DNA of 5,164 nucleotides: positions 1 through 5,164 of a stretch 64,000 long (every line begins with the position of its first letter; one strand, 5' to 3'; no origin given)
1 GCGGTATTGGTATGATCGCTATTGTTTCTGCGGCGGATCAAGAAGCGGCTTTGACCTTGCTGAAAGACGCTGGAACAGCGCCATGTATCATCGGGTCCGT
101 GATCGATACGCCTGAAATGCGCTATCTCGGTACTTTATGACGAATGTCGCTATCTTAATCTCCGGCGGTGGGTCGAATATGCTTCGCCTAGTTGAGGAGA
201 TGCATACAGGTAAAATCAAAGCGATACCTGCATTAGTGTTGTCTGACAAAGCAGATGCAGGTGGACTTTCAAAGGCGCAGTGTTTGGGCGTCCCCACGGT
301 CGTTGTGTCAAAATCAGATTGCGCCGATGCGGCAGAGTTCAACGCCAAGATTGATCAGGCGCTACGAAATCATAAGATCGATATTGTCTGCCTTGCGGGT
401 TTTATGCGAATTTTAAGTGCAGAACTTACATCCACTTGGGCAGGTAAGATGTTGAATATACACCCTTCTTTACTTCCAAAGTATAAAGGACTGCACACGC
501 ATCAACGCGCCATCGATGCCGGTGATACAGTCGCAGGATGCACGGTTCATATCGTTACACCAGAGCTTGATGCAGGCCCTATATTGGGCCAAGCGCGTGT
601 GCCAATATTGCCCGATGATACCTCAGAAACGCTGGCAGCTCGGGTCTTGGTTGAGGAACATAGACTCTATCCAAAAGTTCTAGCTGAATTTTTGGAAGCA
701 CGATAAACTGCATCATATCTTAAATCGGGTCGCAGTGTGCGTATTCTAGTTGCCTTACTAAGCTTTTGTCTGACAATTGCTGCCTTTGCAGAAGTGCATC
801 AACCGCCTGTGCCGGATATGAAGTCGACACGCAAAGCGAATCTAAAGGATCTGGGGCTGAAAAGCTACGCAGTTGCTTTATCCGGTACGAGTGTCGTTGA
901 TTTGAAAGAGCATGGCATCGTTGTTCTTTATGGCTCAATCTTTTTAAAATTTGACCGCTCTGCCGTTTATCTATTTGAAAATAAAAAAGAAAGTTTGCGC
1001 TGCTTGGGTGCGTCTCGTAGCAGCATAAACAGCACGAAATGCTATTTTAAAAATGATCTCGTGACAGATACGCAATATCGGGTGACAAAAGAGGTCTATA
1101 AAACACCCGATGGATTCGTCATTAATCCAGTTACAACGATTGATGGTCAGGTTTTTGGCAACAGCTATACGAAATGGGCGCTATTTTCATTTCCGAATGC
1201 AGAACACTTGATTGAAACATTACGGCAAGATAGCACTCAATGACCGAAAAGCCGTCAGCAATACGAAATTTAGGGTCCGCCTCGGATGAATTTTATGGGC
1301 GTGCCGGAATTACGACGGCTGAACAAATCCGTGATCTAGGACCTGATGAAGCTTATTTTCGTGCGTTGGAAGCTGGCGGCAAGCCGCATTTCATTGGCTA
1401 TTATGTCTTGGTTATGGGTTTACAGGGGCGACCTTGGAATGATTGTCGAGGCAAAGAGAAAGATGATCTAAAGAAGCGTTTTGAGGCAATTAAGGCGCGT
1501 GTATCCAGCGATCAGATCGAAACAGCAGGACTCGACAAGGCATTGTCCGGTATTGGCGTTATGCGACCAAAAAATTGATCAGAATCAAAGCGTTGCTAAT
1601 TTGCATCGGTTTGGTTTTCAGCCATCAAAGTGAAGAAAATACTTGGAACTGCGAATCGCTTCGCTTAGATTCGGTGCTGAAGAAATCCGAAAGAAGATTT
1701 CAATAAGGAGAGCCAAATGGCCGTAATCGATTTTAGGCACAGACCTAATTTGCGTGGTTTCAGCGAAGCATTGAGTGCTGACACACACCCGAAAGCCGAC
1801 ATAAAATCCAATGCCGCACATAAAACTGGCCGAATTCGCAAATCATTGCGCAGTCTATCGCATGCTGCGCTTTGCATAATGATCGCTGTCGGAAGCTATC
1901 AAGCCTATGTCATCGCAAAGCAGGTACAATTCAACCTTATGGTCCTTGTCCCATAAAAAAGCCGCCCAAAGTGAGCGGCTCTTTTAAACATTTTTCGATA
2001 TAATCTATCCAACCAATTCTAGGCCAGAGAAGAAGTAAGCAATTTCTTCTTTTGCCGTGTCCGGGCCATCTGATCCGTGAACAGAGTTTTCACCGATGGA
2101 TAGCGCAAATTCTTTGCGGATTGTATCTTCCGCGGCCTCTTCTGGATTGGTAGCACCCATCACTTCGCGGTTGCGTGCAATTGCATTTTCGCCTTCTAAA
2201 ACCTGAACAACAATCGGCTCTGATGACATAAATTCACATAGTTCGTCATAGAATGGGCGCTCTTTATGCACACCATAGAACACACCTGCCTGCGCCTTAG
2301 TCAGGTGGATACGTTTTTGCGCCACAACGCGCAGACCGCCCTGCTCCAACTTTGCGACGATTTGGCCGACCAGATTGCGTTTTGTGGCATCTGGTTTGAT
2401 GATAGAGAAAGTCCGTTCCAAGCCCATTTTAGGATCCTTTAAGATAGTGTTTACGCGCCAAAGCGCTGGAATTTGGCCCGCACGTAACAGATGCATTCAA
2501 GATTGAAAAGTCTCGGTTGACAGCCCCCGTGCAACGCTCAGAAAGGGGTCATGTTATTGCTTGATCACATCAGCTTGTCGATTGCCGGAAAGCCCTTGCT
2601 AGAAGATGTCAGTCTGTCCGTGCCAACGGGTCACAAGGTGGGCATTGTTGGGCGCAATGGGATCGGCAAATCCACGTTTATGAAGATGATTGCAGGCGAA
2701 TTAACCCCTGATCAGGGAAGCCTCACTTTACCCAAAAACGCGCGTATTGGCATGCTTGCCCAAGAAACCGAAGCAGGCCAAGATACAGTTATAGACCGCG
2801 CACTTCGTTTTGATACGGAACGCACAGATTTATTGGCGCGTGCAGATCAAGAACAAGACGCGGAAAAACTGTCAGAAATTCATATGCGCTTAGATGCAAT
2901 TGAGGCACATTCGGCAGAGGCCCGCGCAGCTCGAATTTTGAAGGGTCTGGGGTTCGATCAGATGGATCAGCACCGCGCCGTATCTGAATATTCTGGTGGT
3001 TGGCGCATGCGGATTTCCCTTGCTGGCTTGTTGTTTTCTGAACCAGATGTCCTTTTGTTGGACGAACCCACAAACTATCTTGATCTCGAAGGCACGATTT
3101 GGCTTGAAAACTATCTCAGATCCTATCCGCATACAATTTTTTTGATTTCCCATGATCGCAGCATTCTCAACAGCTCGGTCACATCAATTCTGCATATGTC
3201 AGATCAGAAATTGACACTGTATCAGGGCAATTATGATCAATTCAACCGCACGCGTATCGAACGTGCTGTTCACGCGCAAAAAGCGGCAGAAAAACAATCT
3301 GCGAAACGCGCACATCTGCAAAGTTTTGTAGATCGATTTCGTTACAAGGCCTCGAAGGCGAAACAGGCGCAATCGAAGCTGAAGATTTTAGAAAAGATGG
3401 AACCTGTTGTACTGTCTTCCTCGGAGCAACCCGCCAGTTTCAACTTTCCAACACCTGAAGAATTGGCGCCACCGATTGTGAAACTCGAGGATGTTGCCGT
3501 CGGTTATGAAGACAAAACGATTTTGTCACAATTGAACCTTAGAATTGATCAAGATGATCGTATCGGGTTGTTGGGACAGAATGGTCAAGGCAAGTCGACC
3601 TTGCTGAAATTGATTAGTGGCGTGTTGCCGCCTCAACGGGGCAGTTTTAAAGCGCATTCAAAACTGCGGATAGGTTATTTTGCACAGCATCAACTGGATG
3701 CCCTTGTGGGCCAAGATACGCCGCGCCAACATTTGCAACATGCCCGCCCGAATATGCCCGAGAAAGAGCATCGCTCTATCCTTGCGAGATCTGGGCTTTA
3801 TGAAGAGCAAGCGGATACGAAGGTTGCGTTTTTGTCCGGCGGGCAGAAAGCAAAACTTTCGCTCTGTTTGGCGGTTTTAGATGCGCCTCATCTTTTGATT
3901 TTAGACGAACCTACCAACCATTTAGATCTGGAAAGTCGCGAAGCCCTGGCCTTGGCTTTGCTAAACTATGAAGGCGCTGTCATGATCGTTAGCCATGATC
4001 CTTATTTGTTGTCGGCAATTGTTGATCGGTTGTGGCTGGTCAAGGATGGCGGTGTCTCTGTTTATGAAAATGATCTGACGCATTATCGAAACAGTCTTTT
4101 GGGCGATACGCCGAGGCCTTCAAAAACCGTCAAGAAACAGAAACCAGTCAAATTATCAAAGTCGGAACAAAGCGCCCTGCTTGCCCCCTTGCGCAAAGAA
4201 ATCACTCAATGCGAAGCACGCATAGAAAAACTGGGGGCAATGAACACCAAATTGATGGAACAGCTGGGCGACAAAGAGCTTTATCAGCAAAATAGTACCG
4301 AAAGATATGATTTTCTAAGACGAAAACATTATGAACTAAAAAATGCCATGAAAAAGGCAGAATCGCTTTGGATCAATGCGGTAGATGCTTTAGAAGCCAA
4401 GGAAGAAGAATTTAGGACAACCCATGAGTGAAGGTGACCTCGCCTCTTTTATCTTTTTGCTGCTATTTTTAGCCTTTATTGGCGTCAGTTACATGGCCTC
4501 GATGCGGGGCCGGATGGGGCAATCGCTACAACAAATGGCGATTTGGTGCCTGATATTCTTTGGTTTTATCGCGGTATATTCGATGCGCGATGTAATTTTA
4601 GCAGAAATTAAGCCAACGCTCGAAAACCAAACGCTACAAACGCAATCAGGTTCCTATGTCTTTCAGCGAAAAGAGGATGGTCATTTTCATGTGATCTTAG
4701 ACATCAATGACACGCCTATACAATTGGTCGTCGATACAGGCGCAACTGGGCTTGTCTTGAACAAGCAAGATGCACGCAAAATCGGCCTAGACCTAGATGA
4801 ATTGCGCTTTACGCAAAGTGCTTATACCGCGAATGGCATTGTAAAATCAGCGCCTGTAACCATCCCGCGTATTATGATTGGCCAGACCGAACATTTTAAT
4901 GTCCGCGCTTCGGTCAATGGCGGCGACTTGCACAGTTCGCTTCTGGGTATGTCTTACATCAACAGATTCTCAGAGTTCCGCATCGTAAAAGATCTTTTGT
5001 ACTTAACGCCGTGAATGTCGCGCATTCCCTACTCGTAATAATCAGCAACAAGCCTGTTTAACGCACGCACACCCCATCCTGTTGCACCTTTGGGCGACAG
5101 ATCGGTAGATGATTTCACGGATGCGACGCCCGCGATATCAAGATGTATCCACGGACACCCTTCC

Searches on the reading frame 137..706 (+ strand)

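Call 20: search_protein_families(library=pfam, proteins=[window:137-706:+], max_evalue=0.001)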
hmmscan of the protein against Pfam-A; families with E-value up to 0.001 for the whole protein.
window:137-706:+ (189 aa): 1 family
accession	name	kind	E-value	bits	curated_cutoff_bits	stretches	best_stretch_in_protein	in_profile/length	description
PF00551.24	Formyl_trans_N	-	3.8e-57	193.4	26.1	1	3-182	2-181/181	Formyl transferase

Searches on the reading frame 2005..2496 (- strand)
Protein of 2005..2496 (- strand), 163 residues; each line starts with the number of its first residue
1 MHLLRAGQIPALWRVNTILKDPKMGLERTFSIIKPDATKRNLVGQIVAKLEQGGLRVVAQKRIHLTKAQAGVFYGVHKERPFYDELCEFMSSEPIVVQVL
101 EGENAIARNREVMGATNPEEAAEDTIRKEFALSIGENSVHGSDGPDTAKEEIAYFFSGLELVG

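Call 20: search_protein_families(library=pfam, proteins=[window:2005-2496:-], max_evalue=0.001)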
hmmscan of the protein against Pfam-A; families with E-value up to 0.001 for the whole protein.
window:2005-2496:- (163 aa): 1 family
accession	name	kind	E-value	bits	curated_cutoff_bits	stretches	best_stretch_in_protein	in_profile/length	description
PF00334.24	NDK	-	1.3e-52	177.7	27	1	27-159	1-133/135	Nucleoside diphosphate kinase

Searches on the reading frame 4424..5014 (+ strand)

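Call 20: search_protein_families(library=pfam, proteins=[window:4424-5014:+], max_evalue=0.001)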
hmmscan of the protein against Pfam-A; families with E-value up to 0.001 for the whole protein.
window:4424-5014:+ (196 aa): 2 families
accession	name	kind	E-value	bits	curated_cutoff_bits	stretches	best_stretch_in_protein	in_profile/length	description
PF13975.11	gag-asp_proteas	-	4.2e-22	79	28.2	1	93-181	4-92/92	gag-polyprotein putative aspartyl protease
PF13650.11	Asp_protease_2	-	1.9e-19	70.6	24.3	1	92-178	3-90/90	Aspartyl protease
